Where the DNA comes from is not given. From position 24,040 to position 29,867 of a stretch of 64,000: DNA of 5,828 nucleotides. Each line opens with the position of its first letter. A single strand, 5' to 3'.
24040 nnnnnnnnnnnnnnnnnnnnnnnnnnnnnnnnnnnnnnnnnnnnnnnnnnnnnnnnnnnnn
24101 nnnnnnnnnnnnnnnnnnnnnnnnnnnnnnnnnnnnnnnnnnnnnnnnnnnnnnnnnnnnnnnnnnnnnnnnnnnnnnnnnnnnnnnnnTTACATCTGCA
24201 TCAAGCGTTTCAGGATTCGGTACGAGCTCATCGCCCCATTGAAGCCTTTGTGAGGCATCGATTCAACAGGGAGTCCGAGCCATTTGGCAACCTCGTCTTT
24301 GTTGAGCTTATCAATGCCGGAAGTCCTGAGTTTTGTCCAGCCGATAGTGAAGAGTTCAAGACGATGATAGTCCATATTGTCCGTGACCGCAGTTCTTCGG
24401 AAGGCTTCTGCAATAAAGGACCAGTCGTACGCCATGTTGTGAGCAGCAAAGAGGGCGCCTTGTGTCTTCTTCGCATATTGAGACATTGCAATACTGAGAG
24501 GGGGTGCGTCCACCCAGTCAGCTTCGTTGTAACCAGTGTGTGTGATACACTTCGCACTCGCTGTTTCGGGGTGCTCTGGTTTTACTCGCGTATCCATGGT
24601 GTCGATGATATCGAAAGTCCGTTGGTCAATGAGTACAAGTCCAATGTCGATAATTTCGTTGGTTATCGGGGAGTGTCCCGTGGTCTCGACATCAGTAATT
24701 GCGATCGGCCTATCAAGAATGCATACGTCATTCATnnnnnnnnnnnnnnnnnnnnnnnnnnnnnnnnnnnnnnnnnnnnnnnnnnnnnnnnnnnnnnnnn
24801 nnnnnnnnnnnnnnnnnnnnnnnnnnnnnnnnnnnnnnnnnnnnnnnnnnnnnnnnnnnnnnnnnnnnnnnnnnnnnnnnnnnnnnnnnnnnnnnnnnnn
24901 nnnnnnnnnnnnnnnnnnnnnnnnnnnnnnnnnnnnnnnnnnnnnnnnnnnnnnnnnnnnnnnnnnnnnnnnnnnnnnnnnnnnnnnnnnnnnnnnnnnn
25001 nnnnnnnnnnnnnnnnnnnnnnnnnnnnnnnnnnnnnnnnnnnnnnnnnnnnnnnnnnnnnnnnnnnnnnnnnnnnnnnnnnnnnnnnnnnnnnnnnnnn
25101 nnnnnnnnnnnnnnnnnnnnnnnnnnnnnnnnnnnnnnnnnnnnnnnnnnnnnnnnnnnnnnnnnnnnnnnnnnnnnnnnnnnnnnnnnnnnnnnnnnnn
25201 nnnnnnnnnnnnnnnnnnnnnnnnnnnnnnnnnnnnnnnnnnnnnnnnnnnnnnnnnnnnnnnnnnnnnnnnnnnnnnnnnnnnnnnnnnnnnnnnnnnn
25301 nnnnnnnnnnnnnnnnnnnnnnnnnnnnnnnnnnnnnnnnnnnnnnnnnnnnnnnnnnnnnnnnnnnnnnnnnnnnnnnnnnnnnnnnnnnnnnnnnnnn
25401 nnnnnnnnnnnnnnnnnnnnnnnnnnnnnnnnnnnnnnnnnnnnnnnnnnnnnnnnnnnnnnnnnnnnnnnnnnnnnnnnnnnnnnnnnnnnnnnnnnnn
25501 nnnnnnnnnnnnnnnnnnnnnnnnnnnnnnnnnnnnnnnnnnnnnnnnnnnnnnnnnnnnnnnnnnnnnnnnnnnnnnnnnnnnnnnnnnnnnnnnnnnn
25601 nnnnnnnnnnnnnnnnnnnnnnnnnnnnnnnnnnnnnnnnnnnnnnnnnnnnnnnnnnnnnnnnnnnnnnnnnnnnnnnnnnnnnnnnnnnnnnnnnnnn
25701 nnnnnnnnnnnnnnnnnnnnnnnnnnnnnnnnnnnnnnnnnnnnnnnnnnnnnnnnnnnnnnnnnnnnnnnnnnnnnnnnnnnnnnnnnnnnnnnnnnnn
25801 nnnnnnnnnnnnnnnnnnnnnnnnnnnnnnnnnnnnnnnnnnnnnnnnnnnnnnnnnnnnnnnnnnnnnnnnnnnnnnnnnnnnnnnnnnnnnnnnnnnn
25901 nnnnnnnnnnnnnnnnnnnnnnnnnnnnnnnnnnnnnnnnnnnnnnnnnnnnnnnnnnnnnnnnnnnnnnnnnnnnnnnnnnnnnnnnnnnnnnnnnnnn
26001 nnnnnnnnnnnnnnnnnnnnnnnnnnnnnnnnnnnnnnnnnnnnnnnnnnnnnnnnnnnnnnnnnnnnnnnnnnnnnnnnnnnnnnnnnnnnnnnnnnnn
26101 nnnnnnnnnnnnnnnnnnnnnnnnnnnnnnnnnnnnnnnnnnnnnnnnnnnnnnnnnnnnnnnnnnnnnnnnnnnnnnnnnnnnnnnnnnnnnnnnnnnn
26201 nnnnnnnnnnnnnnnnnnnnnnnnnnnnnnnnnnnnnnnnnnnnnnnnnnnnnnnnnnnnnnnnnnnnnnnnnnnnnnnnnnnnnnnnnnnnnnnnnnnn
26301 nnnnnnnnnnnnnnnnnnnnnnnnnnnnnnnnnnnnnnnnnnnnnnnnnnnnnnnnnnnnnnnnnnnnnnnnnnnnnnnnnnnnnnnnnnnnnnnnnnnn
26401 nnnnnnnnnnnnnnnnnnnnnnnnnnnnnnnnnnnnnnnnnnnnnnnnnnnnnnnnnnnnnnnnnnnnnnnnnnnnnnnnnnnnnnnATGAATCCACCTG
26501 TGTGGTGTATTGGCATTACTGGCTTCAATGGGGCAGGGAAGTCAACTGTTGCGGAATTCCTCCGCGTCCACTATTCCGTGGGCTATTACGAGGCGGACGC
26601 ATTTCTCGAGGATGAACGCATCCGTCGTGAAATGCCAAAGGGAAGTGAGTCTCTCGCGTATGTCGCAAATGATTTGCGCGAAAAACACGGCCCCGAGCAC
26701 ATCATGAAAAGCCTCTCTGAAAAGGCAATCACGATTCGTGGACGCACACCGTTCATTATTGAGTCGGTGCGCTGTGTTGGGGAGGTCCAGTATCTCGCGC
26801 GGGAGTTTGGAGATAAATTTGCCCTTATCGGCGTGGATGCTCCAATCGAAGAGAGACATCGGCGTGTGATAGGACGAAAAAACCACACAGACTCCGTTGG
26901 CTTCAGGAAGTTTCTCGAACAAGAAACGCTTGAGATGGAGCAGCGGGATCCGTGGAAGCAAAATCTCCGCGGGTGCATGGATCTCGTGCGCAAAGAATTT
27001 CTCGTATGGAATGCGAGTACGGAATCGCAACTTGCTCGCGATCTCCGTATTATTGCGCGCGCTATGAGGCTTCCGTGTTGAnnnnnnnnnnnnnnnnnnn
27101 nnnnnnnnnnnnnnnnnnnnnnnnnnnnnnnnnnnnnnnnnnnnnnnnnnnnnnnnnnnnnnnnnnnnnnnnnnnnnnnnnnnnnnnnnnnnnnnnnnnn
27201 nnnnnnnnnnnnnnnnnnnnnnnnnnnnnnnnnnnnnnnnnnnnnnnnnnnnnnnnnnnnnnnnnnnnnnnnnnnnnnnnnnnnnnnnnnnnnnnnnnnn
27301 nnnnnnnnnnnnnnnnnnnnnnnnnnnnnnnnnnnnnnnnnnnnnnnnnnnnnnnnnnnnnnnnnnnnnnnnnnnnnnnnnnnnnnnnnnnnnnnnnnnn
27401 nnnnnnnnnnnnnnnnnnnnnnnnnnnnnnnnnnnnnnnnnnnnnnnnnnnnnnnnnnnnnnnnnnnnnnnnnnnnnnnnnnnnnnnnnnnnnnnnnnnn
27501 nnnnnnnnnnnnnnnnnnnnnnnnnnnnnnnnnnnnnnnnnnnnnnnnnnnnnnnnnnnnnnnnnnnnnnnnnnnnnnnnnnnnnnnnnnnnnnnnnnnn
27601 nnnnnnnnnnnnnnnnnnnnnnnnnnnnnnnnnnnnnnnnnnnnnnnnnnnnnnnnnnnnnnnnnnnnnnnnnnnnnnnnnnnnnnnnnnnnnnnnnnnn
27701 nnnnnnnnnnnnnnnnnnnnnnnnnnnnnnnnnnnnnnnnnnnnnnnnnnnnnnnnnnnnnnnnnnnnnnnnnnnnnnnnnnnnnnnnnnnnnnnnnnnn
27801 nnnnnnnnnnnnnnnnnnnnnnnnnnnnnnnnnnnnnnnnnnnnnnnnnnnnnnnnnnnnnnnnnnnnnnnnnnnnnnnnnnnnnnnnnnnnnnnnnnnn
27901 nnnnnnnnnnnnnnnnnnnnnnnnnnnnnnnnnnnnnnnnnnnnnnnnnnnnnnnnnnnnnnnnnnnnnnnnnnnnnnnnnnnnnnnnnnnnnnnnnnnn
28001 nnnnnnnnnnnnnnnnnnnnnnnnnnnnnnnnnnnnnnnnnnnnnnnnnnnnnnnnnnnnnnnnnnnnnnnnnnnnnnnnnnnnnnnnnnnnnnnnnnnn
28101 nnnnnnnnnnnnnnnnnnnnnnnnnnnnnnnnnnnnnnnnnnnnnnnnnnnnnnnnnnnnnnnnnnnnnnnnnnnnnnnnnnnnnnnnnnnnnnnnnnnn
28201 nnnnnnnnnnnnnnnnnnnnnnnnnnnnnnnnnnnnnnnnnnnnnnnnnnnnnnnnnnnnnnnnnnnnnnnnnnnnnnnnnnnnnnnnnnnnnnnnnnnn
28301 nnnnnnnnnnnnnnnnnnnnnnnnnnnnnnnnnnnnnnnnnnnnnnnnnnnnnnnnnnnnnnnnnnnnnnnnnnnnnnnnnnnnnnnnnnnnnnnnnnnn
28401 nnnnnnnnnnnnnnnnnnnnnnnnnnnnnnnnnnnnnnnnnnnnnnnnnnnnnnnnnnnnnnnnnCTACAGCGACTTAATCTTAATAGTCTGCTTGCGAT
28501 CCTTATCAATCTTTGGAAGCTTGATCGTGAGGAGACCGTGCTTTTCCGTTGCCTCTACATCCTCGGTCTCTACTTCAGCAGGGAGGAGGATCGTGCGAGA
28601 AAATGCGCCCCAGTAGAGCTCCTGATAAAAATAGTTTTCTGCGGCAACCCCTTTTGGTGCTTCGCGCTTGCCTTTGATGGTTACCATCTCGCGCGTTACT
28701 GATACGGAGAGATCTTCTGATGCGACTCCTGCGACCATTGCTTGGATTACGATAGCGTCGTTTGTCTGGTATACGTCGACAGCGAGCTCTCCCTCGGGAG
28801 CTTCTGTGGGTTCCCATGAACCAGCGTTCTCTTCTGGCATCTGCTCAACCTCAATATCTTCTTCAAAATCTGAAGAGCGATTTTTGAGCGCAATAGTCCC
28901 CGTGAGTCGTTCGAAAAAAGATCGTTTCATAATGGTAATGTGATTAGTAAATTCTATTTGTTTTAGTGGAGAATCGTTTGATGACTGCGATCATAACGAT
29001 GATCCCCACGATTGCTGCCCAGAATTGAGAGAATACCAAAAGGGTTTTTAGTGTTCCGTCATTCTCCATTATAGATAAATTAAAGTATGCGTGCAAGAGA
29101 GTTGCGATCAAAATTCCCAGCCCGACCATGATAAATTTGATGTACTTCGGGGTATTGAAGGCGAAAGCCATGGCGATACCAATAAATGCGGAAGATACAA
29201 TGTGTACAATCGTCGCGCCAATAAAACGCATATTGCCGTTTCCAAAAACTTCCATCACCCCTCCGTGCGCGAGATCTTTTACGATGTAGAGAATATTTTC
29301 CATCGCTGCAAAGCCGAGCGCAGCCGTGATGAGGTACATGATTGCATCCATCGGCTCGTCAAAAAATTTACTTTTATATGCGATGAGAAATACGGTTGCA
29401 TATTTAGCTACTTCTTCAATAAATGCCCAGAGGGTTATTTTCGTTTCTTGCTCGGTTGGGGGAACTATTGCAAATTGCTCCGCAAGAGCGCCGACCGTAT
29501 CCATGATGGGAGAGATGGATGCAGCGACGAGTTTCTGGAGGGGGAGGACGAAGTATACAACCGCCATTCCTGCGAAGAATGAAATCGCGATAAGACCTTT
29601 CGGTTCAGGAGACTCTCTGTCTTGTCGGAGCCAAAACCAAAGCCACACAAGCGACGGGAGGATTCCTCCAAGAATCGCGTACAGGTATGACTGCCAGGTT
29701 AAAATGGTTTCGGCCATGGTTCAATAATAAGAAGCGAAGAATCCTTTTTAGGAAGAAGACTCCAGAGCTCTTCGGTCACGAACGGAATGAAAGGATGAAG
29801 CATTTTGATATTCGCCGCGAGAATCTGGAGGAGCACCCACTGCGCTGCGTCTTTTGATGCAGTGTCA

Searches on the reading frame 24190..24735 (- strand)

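Call 23: search_protein_families(library=pfam, proteins=[window:24190-24735:-], max_evalue=1)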
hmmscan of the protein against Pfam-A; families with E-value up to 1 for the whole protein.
window:24190-24735:- (181 aa): 3 families
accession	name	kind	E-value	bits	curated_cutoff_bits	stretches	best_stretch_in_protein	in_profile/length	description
PF00929.31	RNase_T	-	1.4e-14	55.4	24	1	13-169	2-158/164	Exonuclease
PF16473.11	Rv2179c-like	-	0.00055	20.1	27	1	13-118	4-124/177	3'-5' exoribonuclease Rv2179c-like domain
PF13482.12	RNase_H_2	-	0.003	18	22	1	14-158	3-118/165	RNase_H superfamily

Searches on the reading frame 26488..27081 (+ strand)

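Call 23: search_protein_families(library=pfam, proteins=[window:26488-27081:+], max_evalue=1)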
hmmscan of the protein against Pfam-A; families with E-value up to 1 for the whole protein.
window:26488-27081:+ (197 aa): 12 families
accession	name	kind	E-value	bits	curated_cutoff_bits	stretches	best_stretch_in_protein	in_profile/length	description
PF13238.12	AAA_18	-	5.5e-07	30.5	29.4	1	8-136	1-117/128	AAA domain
PF13207.12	AAA_17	-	5.1e-06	27.3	27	1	11-133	1-125/136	AAA domain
PF13671.12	AAA_33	-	0.00052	20.8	27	1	11-136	5-124/143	AAA domain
PF01121.26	CoaE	-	0.00053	20.2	27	1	6-38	1-32/180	Dephospho-CoA kinase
PF00005.33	ABC_tran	-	0.0018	19.3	25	1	7-71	13-74/137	ABC transporter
PF01583.26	APS_kinase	-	0.0067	16.9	21.1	1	7-52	4-48/152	Adenylylsulphate kinase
PF13401.12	AAA_22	-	0.038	14.8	27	1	8-72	8-63/130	AAA domain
PF13476.12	AAA_23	-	0.05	14.7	27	1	9-26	23-40/201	AAA domain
PF03308.22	MeaB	-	0.055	12.9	23.1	1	8-28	36-56/273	Methylmalonyl Co-A mutase-associated GTPase MeaB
PF08433.16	KTI12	-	0.076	12.9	22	1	10-135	6-124/271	Chromatin associated protein KTI12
PF01202.28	SKI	-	0.12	12.9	22.1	1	15-43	2-30/159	Shikimate kinase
PF20720.3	nSTAND3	-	0.25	11.5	27.2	1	9-31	21-43/155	Novel STAND NTPase 3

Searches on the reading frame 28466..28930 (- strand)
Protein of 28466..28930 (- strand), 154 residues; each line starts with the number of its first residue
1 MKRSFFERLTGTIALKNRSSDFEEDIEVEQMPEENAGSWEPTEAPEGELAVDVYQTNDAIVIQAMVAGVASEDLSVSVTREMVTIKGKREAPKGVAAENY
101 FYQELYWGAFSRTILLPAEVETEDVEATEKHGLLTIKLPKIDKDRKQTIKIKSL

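Call 23: search_protein_families(library=pfam, proteins=[window:28466-28930:-], max_evalue=1)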
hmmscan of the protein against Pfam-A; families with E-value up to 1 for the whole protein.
window:28466-28930:- (154 aa): 3 families
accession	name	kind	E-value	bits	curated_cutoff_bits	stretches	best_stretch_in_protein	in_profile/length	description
PF00011.27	HSP20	-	1.5e-18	67.2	20.8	1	54-151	3-101/102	Hsp20/alpha crystallin family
PF04969.22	CS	-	0.013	16.9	21.3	1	53-139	5-77/78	CS domain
PF17886.7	ArsA_HSP20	-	0.015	15.3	22.5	1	52-137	19-62/63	HSP20-like domain found in ArsA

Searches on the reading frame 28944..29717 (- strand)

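Call 23: search_protein_families(library=pfam, proteins=[window:28944-29717:-], max_evalue=1)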
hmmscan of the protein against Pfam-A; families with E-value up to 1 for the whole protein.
window:28944-29717:- (257 aa): 3 families
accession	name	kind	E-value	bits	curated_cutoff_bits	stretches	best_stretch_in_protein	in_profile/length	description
PF13367.11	PrsW-protease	-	2.8e-27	96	23.5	1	38-234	1-184/196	PrsW family intramembrane metalloprotease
PF05767.17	Pox_A14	-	0.034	14.7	27.7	1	191-246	10-63/93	Poxvirus virion envelope protein A14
PF17920.6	TetR_C_16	-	0.099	13.3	26.2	1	36-78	60-102/107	Tetracyclin repressor-like, C-terminal domain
